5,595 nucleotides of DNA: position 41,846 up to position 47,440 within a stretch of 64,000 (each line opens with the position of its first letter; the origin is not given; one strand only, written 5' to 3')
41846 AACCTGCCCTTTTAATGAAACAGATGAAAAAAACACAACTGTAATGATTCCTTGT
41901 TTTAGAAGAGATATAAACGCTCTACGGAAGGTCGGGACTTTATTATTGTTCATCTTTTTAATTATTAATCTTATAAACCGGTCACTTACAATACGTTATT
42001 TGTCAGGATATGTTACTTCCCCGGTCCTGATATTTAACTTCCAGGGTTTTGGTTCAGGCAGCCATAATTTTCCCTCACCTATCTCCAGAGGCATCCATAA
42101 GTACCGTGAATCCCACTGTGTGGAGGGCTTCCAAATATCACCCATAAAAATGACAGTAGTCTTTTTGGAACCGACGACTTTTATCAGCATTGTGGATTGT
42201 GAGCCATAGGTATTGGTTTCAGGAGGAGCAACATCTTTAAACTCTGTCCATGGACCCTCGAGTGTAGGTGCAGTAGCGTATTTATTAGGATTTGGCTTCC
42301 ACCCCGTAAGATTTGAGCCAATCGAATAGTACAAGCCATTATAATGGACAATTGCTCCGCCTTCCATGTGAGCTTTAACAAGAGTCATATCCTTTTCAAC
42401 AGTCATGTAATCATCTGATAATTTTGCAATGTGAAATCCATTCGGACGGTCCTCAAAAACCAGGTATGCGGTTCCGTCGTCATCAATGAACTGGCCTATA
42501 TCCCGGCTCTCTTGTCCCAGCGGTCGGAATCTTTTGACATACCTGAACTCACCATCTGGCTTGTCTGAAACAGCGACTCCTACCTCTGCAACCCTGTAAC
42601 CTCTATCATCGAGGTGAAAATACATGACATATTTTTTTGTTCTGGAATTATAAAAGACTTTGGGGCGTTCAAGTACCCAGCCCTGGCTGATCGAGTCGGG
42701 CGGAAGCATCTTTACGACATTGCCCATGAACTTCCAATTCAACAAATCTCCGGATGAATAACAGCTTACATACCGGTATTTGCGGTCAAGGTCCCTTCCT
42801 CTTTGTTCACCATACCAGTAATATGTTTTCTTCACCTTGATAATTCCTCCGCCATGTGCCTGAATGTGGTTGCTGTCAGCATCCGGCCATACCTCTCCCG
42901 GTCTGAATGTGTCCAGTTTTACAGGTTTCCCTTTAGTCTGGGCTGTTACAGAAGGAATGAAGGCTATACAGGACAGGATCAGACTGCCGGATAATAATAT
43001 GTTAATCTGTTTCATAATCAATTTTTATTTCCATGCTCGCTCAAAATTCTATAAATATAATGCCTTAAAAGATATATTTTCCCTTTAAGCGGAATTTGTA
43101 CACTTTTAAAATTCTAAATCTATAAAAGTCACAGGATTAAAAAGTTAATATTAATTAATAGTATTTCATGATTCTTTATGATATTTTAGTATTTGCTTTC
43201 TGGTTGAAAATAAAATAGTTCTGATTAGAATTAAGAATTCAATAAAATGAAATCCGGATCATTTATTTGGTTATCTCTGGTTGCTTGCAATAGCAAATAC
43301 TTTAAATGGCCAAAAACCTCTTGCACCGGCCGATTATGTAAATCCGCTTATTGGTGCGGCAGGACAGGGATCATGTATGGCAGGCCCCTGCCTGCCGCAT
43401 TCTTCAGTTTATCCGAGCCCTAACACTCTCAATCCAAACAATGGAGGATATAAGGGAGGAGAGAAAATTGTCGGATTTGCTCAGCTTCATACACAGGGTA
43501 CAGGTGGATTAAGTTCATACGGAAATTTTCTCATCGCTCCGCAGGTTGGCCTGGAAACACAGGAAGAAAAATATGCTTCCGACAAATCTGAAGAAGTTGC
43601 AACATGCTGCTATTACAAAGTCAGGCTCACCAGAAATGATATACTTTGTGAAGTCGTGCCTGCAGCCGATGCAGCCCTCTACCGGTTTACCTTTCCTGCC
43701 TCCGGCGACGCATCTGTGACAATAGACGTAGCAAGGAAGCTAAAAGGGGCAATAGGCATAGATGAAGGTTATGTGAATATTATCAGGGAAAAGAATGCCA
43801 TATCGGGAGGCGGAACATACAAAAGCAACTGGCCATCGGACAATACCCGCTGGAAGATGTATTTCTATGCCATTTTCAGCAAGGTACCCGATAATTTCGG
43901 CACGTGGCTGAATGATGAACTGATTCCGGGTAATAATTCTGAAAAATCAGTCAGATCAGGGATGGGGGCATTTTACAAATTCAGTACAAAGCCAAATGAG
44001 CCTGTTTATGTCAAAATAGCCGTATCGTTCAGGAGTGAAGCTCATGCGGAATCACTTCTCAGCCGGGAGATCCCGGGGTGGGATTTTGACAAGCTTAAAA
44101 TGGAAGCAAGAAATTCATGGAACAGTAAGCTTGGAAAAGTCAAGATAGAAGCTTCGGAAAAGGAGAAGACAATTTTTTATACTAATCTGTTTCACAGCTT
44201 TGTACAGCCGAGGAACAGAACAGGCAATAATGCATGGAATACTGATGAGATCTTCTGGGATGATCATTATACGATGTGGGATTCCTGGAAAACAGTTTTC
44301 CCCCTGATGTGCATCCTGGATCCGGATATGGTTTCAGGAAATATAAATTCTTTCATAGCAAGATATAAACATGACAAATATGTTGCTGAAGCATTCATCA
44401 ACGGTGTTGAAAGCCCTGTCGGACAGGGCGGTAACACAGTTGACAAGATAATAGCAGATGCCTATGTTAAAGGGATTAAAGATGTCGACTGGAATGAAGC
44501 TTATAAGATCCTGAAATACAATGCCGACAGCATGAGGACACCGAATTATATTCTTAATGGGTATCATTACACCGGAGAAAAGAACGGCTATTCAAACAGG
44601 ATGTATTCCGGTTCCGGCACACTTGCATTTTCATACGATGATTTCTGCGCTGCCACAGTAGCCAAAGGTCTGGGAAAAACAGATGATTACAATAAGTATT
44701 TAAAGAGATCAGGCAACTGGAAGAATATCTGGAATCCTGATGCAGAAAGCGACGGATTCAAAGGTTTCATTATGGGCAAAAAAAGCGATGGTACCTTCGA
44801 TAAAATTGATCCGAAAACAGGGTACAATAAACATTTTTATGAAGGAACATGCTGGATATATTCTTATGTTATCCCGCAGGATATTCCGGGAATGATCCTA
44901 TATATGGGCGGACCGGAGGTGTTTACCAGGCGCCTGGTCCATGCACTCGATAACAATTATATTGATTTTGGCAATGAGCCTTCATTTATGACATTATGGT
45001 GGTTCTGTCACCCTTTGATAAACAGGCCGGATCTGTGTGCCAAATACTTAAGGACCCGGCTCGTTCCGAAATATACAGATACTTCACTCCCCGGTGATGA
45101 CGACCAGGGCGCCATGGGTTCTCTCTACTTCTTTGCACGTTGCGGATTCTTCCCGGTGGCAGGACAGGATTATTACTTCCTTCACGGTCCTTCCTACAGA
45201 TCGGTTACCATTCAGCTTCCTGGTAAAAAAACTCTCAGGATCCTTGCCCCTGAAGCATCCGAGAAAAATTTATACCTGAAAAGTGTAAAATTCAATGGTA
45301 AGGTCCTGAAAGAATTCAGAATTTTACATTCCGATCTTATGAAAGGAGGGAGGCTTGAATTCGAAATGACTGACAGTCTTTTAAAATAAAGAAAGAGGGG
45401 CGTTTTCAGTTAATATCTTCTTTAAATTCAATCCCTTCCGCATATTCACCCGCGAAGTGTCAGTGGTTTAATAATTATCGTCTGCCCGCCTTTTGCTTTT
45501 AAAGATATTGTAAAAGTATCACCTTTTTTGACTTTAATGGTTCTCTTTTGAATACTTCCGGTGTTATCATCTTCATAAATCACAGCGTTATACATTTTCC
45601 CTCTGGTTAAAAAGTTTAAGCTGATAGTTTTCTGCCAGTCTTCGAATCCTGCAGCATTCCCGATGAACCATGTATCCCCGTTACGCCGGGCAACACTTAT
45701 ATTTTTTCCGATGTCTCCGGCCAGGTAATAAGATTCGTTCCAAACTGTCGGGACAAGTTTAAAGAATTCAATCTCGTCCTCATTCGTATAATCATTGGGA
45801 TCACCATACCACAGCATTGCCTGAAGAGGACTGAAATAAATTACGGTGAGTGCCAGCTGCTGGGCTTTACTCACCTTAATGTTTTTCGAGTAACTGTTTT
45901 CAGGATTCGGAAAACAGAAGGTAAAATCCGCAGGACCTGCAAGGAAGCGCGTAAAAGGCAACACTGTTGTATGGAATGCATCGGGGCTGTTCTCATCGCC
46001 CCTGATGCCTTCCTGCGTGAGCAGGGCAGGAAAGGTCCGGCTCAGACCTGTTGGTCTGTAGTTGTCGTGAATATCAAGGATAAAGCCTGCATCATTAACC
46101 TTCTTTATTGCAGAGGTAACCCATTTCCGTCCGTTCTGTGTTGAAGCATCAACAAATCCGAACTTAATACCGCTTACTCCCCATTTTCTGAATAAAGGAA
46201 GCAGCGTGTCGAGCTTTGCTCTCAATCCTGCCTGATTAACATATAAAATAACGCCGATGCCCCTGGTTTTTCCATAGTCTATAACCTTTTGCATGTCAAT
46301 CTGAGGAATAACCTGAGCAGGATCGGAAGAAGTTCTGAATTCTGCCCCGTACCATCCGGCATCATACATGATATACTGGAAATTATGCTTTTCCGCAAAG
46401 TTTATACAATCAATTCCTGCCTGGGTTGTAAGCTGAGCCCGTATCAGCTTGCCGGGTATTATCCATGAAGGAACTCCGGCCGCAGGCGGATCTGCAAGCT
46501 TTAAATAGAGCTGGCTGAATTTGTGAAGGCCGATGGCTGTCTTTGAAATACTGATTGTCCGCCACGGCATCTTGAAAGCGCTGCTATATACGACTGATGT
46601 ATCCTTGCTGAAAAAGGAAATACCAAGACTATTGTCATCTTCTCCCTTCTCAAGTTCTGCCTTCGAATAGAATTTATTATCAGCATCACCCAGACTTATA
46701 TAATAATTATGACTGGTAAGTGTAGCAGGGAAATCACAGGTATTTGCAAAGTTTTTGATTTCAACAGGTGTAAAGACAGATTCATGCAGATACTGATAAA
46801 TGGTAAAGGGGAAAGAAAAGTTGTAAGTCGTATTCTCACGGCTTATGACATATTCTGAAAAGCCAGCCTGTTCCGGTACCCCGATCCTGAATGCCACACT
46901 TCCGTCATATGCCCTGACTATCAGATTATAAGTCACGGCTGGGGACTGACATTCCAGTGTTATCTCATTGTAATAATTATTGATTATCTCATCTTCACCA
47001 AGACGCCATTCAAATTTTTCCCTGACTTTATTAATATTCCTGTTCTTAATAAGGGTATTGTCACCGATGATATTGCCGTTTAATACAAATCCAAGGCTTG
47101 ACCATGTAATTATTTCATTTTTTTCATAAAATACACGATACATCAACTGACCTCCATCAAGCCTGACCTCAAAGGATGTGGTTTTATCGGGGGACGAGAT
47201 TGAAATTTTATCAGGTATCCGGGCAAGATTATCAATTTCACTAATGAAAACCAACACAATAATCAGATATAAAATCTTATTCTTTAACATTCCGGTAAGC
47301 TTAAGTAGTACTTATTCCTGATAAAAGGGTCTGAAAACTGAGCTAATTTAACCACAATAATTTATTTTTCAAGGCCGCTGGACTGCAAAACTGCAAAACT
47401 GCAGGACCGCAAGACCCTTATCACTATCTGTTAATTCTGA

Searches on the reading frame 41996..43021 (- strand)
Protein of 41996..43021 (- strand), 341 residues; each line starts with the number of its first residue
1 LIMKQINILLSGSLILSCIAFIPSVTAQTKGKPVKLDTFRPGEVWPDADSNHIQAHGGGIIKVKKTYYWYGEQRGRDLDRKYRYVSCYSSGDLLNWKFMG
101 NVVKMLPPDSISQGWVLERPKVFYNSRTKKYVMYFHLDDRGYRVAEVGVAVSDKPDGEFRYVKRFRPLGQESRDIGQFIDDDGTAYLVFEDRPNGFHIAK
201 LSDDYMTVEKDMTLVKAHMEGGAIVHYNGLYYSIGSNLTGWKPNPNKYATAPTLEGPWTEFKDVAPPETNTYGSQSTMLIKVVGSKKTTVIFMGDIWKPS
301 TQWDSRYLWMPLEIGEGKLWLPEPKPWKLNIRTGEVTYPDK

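Call 13: search_protein_families(library=pfam, proteins=[window:41996-43021:-])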
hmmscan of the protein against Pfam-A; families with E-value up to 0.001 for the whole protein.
window:41996-43021:- (341 aa): 1 family
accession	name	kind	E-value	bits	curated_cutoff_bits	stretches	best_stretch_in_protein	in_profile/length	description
PF04616.20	Glyco_hydro_43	-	9.5e-19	68.3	32.2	1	60-266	15-229/288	Glycosyl hydrolases family 43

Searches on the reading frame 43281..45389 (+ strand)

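Call 26: search_protein_families(library=pfam, proteins=[window:43281-45389:+])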
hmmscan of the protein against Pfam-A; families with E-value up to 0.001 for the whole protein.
window:43281-45389:+ (702 aa): 2 families
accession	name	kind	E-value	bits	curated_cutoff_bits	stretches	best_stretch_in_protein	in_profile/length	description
PF07971.18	Glyco_hydro_92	-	1.7e-113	380.5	24.6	1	256-698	2-464/464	Glycosyl hydrolase family 92 catalytic domain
PF17678.7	Glyco_hydro_92N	-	1.2e-49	169.8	34.5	1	19-249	1-236/236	Glycosyl hydrolase family 92 N-terminal domain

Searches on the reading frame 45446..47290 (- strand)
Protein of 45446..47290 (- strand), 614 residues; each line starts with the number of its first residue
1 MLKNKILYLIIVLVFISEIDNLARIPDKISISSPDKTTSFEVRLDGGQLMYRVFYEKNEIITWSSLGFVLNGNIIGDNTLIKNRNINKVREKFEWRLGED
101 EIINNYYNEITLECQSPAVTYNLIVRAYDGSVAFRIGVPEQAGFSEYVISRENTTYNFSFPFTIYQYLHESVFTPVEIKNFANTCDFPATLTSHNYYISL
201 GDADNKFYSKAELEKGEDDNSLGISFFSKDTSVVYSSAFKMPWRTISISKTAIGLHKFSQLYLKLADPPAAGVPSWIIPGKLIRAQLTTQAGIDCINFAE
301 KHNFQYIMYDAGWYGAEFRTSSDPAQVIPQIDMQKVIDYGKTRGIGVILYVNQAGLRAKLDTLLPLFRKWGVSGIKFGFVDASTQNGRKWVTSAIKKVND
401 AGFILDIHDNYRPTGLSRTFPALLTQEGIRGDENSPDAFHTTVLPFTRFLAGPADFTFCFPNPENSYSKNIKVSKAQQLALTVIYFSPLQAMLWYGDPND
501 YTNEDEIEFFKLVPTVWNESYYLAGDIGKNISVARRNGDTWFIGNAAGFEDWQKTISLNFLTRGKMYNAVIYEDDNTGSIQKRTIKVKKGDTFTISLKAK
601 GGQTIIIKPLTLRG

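Call 26: search_protein_families(library=pfam, proteins=[window:45446-47290:-])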
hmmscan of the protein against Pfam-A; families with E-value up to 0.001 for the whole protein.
window:45446-47290:- (614 aa): 3 families
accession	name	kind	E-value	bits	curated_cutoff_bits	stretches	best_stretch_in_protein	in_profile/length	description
PF10566.15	Glyco_hydro_97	-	2.4e-51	175.2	32.5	1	284-514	28-275/275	Glycoside hydrolase 97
PF14508.12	GH97_N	-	3.1e-36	125.4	25.3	1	31-268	1-229/229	Glycosyl-hydrolase 97 N-terminal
PF14509.12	GH97_C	-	1.6e-21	76.8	25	1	516-608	1-97/97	Glycosyl-hydrolase 97 C-terminal, oligomerisation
